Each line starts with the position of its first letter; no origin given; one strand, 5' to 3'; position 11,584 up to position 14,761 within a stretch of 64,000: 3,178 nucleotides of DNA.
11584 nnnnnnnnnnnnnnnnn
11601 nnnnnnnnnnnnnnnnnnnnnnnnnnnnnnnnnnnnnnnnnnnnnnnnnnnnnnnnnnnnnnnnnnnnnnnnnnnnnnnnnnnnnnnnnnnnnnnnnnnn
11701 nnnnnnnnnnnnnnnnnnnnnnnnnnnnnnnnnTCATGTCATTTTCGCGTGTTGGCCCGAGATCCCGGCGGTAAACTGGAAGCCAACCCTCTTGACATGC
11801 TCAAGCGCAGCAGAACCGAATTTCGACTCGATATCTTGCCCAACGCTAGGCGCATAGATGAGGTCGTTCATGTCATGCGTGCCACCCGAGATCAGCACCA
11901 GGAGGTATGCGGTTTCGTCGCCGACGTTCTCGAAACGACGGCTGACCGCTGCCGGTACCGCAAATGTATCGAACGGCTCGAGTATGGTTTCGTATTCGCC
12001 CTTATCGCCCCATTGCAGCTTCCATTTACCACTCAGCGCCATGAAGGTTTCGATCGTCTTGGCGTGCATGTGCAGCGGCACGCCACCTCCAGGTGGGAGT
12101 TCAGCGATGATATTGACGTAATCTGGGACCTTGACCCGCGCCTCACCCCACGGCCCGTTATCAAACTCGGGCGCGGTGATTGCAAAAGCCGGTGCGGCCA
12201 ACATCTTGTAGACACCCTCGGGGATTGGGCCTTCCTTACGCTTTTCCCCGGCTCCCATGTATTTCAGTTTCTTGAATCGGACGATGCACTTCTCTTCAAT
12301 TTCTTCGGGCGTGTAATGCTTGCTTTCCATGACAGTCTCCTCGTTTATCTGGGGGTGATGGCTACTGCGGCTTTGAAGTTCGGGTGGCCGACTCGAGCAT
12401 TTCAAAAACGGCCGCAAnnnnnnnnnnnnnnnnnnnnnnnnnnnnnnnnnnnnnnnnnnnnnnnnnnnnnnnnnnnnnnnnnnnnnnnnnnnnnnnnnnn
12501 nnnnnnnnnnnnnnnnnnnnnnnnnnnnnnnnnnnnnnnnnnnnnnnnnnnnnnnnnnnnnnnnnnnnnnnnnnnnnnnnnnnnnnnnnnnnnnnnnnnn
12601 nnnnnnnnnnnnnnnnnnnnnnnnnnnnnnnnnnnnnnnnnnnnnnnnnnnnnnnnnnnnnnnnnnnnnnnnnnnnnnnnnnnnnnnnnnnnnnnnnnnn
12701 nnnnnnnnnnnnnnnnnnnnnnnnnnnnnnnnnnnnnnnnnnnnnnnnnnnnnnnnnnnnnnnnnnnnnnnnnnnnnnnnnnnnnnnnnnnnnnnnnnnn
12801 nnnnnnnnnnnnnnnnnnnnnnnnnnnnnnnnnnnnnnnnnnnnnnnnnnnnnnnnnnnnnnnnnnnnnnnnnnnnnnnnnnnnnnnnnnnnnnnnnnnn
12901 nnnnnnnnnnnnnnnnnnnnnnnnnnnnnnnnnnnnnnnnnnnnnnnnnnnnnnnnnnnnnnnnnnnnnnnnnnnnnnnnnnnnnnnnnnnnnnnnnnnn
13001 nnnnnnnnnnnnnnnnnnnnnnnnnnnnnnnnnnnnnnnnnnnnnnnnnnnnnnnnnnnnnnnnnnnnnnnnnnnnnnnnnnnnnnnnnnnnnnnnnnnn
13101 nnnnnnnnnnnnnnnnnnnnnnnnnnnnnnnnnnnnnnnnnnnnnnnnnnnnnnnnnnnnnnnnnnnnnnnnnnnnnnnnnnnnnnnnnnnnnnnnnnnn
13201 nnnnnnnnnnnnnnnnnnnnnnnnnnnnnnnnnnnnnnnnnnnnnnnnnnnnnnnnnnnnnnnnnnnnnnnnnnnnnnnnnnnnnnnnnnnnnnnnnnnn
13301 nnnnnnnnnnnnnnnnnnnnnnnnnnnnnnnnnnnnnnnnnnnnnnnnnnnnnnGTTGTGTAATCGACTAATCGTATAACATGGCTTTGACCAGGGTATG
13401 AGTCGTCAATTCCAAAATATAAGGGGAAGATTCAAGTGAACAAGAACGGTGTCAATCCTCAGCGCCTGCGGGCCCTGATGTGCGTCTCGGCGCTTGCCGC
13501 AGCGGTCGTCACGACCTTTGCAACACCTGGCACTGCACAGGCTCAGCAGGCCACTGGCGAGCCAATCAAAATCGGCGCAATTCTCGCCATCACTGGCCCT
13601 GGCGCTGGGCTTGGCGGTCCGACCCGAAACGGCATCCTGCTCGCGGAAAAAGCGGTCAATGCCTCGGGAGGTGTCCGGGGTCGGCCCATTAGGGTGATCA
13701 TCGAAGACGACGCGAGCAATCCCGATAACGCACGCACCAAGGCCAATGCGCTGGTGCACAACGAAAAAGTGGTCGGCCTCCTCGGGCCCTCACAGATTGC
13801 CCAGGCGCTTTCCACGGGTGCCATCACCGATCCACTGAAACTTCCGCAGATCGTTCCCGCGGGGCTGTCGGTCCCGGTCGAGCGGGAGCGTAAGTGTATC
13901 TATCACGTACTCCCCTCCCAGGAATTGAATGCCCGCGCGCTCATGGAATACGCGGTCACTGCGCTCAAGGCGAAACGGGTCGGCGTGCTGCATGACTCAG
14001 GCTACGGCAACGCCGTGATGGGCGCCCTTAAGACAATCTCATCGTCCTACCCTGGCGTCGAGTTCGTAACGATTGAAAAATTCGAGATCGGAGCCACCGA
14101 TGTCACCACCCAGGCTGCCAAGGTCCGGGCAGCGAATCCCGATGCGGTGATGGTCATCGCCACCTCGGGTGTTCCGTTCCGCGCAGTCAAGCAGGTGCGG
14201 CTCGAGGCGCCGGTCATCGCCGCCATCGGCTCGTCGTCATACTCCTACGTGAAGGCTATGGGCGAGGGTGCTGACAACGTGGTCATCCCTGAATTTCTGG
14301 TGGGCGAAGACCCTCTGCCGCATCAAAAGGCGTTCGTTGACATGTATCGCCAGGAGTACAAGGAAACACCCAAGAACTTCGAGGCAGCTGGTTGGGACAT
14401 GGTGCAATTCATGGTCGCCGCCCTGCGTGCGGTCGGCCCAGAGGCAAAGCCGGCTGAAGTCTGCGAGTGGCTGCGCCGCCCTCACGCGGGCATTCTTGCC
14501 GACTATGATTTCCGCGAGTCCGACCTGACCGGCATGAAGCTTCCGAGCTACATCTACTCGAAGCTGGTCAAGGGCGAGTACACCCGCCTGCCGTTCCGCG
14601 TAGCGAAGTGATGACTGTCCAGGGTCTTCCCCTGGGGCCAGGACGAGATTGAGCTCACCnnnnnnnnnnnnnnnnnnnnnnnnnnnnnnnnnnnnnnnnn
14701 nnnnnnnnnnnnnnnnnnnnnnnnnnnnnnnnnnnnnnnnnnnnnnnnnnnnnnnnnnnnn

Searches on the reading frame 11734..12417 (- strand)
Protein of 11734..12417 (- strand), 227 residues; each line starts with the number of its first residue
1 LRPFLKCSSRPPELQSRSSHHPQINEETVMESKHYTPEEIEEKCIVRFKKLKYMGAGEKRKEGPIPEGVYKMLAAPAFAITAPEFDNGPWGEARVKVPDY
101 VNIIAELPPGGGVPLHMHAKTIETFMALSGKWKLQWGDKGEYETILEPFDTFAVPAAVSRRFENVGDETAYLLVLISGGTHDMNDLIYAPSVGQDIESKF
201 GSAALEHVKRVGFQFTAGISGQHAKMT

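Call 21: search_protein_families(library=pfam, proteins=[window:11734-12417:-], max_evalue=0.0001)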
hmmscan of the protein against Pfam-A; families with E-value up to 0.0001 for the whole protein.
window:11734-12417:- (227 aa): 1 family
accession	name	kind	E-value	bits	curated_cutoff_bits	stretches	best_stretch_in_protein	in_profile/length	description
PF07883.17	Cupin_2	-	1.6e-12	47.4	27.2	1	105-175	3-69/70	Cupin domain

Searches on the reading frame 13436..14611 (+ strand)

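Call 21: search_protein_families(library=pfam, proteins=[window:13436-14611:+], max_evalue=0.0001)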
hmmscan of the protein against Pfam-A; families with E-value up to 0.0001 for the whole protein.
window:13436-14611:+ (391 aa): 3 families
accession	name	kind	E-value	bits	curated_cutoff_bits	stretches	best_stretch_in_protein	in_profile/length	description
PF13458.12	Peripla_BP_6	-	4.9e-51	174.9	31.7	1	43-344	1-306/343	Periplasmic binding protein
PF13433.12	Peripla_BP_5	-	6.4e-13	49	27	1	44-117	1-74/363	Periplasmic binding protein domain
PF01094.35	ANF_receptor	-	2.6e-10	40.3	25.4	1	67-244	6-187/353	Receptor family ligand binding region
